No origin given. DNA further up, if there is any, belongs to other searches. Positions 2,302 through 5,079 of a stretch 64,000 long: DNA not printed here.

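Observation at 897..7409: Orphan glycyl-radical enzyme locus (Fe-ADH, GRE, activase, sigma-54 activator) of unknown substrate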

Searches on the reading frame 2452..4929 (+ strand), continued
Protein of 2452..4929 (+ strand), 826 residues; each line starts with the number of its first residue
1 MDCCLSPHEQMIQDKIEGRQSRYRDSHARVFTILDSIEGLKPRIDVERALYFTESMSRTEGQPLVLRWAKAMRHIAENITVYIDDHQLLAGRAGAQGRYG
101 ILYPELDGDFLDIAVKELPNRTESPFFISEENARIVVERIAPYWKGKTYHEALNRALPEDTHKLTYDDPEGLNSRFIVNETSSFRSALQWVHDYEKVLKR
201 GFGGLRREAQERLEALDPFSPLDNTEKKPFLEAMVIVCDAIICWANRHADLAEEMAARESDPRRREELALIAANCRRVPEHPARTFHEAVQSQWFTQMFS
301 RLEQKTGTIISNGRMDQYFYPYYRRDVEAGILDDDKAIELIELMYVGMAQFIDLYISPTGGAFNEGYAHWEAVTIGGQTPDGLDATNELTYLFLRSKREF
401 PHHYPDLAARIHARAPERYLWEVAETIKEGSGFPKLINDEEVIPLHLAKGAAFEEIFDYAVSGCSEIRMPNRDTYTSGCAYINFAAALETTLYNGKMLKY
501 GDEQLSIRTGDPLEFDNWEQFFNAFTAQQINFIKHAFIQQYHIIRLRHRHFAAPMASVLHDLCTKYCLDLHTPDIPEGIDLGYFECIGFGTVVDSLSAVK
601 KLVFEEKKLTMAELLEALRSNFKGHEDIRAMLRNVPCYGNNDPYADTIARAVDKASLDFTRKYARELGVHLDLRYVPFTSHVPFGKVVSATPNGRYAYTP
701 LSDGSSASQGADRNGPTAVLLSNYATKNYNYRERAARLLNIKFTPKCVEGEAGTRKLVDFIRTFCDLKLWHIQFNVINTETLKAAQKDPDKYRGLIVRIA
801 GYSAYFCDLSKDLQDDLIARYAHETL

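Call 24: search_solved_structures(query=window:2452-4929:+, max_evalue=1e-200, show_alignments=3)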
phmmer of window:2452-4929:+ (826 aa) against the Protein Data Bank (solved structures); distinct sequences matched with E-value up to 1e-200: 3.
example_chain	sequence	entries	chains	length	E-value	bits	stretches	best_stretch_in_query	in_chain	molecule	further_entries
5ymr_B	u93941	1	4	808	0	1413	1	21-825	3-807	Formate acetyltransferase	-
7kq3_A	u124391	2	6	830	0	1363.2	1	6-825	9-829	Isethionate sulfite-lyase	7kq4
6lon_B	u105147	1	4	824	0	1196.8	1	3-824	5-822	PFL2/glycerol dehydratase family glycyl radical enzyme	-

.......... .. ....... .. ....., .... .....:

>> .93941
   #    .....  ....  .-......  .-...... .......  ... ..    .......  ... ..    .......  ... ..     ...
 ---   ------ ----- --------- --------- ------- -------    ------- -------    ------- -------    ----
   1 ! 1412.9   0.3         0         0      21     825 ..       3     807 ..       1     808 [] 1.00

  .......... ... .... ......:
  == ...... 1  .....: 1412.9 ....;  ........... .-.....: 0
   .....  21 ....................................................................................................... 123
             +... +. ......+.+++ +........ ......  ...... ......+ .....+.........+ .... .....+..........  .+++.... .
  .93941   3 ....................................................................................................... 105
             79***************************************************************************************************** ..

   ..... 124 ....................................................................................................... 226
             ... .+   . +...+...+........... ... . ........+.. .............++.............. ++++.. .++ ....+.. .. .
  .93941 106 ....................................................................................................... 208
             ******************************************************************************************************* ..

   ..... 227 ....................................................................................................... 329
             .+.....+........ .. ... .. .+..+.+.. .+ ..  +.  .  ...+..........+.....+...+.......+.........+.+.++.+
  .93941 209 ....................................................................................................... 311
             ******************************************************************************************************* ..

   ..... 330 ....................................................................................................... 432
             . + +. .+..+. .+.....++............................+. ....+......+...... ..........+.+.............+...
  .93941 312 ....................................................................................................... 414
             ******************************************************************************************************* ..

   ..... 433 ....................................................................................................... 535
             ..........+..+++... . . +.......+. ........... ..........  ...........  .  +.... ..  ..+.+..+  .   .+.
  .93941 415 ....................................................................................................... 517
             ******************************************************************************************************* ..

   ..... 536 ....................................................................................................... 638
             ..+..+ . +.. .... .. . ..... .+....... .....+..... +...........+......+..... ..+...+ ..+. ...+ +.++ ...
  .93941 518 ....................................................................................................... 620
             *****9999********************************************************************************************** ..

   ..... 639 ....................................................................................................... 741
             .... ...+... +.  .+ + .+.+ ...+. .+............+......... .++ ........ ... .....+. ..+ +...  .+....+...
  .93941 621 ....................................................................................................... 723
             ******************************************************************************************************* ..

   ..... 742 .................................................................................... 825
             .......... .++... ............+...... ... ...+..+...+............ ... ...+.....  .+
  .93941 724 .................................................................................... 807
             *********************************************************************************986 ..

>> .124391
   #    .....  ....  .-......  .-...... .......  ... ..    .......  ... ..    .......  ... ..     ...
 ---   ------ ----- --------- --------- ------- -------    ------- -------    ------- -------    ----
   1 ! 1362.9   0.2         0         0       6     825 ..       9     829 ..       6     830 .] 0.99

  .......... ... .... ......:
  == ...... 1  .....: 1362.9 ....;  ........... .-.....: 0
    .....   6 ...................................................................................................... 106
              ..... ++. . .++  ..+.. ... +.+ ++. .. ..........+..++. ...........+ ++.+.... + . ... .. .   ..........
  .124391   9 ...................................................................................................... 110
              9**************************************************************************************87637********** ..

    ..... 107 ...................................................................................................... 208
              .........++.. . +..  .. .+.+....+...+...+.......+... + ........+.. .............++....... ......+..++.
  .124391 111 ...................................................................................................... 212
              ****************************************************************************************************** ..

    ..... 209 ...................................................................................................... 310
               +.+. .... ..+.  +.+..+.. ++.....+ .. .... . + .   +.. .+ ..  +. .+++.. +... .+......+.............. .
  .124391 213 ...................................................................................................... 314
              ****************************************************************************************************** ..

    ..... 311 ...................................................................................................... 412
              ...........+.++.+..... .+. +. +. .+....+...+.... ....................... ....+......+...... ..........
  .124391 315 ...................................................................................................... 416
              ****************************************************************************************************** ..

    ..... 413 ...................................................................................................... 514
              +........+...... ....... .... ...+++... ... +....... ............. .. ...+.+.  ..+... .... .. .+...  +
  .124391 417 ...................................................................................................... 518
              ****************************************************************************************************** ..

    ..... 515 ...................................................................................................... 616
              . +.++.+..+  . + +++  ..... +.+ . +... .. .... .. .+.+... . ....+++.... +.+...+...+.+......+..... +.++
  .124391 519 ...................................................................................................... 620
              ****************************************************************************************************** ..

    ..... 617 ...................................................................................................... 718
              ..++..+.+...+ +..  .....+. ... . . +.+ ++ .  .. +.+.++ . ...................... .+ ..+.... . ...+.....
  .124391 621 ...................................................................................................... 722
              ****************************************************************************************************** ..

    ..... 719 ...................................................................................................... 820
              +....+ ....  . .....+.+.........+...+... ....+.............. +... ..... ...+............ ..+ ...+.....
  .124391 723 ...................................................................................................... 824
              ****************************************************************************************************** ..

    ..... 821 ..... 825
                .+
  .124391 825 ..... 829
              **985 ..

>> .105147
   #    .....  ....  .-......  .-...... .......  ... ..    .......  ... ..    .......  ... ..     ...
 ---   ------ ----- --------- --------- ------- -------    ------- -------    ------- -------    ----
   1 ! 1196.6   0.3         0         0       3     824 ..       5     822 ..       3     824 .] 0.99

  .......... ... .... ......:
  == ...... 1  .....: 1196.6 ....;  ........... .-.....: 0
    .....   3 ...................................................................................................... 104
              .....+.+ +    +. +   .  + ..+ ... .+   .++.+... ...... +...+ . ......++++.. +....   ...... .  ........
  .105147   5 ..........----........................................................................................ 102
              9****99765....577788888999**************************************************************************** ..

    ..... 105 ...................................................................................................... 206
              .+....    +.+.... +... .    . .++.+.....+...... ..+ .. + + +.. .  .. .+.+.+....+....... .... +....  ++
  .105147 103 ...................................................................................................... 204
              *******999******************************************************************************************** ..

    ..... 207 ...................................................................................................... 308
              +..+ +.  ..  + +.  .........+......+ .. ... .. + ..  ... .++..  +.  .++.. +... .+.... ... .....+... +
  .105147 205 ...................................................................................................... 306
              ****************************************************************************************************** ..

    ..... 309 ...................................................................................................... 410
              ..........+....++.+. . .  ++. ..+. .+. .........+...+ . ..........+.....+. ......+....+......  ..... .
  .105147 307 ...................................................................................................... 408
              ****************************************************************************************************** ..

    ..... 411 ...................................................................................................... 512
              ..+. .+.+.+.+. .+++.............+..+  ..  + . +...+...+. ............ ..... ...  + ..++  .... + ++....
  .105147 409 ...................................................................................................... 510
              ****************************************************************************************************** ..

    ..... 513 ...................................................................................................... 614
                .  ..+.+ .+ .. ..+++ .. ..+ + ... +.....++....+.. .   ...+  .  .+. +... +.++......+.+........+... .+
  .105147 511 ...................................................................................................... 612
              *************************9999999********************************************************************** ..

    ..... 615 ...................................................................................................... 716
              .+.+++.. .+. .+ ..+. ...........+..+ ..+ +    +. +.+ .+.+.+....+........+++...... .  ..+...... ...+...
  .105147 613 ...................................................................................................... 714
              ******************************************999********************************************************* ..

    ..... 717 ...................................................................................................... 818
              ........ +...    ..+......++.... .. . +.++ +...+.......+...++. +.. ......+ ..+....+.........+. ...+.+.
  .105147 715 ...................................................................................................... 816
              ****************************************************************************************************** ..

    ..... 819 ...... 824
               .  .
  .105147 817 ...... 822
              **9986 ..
